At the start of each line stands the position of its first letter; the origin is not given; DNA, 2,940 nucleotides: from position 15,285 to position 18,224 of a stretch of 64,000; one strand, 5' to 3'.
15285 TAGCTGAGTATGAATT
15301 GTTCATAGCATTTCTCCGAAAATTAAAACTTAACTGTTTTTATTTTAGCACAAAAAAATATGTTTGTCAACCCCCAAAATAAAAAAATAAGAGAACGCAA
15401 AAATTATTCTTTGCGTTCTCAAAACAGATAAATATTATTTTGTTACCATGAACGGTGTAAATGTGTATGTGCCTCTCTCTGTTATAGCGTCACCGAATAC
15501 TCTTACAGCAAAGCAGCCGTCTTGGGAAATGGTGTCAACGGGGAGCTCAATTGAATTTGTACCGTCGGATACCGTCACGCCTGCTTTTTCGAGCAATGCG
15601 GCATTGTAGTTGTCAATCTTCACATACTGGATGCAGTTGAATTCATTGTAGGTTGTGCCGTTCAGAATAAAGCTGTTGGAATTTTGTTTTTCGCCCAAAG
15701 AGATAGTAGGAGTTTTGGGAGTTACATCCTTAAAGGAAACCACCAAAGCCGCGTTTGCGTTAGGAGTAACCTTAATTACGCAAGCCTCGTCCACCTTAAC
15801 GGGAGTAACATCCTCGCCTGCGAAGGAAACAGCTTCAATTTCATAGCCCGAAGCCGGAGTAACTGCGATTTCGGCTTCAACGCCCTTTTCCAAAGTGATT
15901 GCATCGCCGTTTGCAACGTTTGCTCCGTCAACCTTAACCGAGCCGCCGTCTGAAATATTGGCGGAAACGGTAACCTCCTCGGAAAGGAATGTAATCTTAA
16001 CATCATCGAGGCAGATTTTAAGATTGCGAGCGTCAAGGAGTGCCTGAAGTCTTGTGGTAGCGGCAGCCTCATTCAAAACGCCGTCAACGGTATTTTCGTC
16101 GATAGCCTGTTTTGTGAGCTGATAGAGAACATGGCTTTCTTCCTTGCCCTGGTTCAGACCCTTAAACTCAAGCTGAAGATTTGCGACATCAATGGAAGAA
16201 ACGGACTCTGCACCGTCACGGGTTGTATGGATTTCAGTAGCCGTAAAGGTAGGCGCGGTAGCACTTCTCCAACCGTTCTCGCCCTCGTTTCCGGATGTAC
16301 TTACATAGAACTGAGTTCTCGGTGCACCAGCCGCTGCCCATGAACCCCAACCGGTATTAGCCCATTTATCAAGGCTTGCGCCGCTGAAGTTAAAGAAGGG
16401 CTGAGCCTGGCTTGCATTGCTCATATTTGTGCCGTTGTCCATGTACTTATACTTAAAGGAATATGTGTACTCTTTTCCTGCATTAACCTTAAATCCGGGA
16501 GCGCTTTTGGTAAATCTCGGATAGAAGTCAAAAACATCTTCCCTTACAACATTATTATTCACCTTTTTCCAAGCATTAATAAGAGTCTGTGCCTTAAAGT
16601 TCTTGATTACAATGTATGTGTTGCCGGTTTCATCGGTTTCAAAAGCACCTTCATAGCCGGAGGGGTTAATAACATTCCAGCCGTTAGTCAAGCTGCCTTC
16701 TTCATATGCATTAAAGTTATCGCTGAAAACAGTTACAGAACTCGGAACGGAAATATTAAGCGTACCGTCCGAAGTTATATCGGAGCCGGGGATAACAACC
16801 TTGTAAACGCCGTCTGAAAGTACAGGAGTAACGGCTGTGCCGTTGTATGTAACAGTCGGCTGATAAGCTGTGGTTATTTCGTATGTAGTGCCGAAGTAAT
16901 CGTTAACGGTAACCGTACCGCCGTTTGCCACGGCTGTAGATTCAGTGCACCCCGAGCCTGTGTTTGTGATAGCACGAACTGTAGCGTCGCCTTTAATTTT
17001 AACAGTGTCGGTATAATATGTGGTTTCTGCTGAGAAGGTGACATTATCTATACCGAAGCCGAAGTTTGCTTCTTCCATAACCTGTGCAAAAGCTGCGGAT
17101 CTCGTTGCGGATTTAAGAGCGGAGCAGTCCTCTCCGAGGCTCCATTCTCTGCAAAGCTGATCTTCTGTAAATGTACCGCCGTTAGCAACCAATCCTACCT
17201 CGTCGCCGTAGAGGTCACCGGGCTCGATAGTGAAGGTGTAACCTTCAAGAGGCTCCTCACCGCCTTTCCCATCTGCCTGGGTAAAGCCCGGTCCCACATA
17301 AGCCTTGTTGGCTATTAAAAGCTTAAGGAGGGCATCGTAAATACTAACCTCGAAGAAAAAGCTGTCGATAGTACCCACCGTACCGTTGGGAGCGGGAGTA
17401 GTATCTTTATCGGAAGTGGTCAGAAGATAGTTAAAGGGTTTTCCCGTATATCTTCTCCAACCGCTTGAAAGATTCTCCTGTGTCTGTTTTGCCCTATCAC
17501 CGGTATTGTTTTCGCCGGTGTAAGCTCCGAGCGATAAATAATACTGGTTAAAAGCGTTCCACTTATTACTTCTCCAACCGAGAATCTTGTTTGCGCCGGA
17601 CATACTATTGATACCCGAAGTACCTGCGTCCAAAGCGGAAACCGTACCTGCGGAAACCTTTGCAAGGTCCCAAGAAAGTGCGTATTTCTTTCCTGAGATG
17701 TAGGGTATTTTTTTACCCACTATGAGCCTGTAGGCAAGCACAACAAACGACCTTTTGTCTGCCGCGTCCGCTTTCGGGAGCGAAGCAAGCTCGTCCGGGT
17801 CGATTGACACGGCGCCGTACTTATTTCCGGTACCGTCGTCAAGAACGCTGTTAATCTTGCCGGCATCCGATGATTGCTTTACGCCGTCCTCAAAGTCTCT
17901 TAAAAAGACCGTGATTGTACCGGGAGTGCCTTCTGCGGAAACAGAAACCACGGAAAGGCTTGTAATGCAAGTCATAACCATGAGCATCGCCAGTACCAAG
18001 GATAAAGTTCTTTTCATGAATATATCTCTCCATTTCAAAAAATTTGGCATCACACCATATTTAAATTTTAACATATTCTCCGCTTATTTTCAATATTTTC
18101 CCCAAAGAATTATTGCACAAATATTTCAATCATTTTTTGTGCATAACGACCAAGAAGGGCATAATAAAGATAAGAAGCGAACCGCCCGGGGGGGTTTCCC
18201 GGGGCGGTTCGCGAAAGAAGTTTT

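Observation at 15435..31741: Locus of secreted/cell-surface proteins built from two unrecognised shared domains, including a 2909-aa SLH-anchored giant, with an embedded AraC regulator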

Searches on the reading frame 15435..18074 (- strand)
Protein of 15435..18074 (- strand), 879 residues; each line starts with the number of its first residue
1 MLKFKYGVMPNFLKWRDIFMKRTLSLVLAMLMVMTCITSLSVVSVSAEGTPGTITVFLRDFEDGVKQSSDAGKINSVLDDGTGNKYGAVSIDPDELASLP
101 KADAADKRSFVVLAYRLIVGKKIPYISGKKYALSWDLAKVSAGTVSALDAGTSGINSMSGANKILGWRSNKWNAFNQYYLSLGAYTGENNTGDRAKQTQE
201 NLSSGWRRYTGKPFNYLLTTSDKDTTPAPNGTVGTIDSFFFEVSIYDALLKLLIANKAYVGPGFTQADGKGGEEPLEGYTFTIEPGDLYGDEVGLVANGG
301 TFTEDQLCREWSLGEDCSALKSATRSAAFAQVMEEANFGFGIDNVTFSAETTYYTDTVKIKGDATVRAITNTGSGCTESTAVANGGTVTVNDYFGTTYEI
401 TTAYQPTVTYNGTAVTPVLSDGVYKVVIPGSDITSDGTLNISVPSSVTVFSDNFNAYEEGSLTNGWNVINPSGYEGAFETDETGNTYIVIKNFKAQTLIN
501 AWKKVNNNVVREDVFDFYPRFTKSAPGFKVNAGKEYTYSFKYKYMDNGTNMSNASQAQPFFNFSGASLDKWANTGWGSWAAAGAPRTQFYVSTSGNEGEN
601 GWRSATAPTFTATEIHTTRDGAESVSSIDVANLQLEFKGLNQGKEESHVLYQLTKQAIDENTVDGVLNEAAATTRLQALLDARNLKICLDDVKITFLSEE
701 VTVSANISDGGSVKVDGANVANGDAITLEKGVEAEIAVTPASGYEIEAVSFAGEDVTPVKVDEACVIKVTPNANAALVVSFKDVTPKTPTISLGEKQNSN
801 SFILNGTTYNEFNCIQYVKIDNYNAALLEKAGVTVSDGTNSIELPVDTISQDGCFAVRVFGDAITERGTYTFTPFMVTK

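Call 8: search_protein_families(library=pfam, proteins=[window:15435-18074:-], max_evalue=0.1)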
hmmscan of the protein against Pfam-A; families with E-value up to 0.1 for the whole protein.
window:15435-18074:- (879 aa): 0 families

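Call 12: search_protein_families(library=ncbifam, proteins=[window:15435-18074:-], max_evalue=0.1)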
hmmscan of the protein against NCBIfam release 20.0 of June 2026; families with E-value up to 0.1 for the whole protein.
window:15435-18074:- (879 aa): 1 family
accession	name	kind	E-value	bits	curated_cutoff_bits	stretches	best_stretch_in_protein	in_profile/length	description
TIGR01206.1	lysW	equivalog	0.061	13.2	53.2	0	77-101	23-47/54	lysine biosynthesis protein LysW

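Call 14: search_solved_structures(query=window:15435-18074:-, max_evalue=1)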
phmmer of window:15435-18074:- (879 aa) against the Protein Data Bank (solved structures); distinct sequences matched with E-value up to 1: 0.

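Call 15: find_homologous_proteins(query=window:15435-18074:-, max_evalue=0.001)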
Query window:15435-18074:- (879 aa): 5 proteins with E <= 0.001 among 8000 candidates.
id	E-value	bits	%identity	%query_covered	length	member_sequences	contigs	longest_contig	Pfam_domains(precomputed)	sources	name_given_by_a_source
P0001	0.0e+0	1952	100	99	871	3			-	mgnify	mgnify:CR=1 FL=1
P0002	0.0e+0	1602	91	90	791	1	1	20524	-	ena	-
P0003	9.9e-189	648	45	82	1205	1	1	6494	-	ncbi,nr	ncbi:MAG: hypothetical protein SPL89_02430, partial [Clostridia bacterium]|nr:hypothetical protein [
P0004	1.4e-89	320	31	97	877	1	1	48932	-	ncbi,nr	ncbi:MAG: hypothetical protein SPL89_01165 [Clostridia bacterium]|nr:hypothetical protein [Clostridi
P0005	1.6e-64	237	37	46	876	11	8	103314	-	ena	-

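Call 26: find_encoding_contigs(protein=P0005, flank=10000, max_places=3)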
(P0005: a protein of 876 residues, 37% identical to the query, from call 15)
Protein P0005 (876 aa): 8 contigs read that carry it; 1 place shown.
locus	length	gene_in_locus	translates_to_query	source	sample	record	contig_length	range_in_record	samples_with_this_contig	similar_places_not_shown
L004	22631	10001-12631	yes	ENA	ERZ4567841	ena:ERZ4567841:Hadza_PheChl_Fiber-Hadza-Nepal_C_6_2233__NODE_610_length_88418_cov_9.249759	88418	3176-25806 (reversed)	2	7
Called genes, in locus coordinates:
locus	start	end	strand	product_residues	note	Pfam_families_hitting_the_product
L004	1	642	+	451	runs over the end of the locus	PF10396:TrmE_N, PF00350:Dynamin_N (faint), PF12631:MnmE_helical, PF01926:MMR_HSR1, PF02421:FeoB_N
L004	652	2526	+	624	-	PF01134:GIDA, PF01266:DAO (faint), PF07992:Pyr_redox_2 (weak), PF12831:FAD_oxidored (weak), PF21680:GIDA_C_1st, PF13932:SAM_GIDA_C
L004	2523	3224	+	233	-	PF02527:GidB, PF03848:TehB (weak), PF13847:Methyltransf_31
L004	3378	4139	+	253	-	PF00142:Fer4_NifH (weak), PF01656:CbiA, PF02374:ArsA_ATPase (weak), PF06564:CBP_BcsQ, PF09140:MipZ (faint), PF10609:ParA, PF13614:AAA_31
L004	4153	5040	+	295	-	PF02195:ParB_N, PF17762:HTH_ParB, PF23433:DUF7119, PF23552:ParB_C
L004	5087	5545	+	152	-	-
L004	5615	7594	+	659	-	PF00204:DNA_gyraseB, PF01751:Toprim, PF00986:DNA_gyraseB_C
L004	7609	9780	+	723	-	PF00521:DNA_topoisoIV, PF03989:DNA_gyraseA_C (faint)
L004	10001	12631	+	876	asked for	-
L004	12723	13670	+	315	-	PF00056:Ldh_1_N, PF02866:Ldh_1_C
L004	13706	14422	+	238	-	PF01790:LGT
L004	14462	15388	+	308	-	PF07833:Cu_amine_oxidN1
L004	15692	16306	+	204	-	PF18813:PBECR4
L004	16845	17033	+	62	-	-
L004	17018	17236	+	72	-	-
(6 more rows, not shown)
